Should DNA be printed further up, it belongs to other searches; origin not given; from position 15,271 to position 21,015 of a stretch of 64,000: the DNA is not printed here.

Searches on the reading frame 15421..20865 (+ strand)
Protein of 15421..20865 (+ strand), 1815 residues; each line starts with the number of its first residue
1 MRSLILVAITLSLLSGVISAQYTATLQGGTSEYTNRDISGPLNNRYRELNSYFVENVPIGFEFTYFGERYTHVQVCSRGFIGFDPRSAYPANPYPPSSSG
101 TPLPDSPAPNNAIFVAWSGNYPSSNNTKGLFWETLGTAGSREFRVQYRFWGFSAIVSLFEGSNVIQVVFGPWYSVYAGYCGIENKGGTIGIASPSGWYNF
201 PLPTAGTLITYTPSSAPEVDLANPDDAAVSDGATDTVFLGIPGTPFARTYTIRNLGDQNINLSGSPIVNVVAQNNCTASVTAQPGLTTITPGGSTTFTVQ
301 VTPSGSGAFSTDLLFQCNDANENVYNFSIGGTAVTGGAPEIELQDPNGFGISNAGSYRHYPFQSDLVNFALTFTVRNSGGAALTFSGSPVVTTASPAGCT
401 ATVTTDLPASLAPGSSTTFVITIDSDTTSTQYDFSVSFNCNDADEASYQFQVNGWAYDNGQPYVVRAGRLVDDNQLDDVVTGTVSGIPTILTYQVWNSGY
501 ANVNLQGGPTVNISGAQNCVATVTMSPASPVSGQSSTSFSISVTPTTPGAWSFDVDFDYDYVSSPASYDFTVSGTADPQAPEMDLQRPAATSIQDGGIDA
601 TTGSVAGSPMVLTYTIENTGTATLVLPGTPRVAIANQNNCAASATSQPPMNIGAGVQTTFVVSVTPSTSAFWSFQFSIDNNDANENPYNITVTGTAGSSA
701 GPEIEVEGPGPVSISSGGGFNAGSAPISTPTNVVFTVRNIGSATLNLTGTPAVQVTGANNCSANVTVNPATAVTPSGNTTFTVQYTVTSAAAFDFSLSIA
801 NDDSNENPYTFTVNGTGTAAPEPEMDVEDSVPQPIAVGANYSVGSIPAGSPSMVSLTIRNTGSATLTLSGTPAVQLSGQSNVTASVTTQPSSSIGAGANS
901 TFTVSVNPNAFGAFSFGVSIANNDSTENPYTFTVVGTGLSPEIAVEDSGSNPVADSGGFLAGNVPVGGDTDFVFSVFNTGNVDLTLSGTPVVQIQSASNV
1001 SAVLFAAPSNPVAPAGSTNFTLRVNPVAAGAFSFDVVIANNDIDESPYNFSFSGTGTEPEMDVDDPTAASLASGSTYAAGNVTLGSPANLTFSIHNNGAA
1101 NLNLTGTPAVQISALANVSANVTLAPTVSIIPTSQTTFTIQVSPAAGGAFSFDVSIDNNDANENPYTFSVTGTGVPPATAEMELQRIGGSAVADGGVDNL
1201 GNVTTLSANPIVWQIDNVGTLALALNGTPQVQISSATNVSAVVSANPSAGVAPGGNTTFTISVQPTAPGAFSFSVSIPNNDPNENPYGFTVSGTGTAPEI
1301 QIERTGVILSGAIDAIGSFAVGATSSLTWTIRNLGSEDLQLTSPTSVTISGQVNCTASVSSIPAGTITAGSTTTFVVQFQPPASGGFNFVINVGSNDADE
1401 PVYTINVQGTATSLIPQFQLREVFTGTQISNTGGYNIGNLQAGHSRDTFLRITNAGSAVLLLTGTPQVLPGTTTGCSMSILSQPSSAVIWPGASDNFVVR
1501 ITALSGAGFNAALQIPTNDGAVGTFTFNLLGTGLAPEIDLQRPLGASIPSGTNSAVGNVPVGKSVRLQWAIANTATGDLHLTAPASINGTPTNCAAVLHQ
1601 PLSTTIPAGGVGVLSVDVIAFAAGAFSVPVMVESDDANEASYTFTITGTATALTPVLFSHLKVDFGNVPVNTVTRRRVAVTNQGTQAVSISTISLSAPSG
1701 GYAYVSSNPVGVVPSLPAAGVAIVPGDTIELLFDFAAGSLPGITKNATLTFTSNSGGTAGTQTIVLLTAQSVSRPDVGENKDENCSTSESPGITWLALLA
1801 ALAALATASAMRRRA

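Call 85: search_protein_families(library=pfam, proteins=[window:15421-20865:+], max_evalue=0.00001)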
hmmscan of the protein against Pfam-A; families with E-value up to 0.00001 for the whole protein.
window:15421-20865:+ (1815 aa): 8 families
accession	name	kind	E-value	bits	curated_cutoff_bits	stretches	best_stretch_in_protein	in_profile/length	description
PF22544.2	HYDIN_VesB_CFA65-like_Ig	-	1.8e-52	176.2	25.5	2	248-325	23-94/100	HYDIN/CFA65/VesB-like, Ig-like domain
PF07610.17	DUF1573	-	8.9e-27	93.4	26.1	0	1317-1409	11-96/98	Protein of unknown function (DUF1573)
PF15780.11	ASH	-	6.3e-17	62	27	0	1317-1398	17-93/98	Abnormal spindle-like microcephaly-assoc'd, ASPM-SPD-2-Hydin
PF22073.2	Cep192_D4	-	5.9e-16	59.1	35.5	0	844-938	14-111/112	Cep192 domain 4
PF14016.12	DUF4232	-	1.3e-14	54.9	27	0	847-925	14-86/129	Domain of unknown function (DUF4232)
PF00630.25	Filamin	-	7.9e-12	46.3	26.9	0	698-810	50-93/93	Filamin/ABP280 repeat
PF11614.14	FixG_C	-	1.3e-08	35.4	25.6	0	372-430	48-108/119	IG-like fold at C-terminal of FixG, putative oxidoreductase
PF21633.3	MOV-10_Ig-like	-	1.7e-06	28.6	27.4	0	252-329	40-119/126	Helicase MOV-10, Ig-like domain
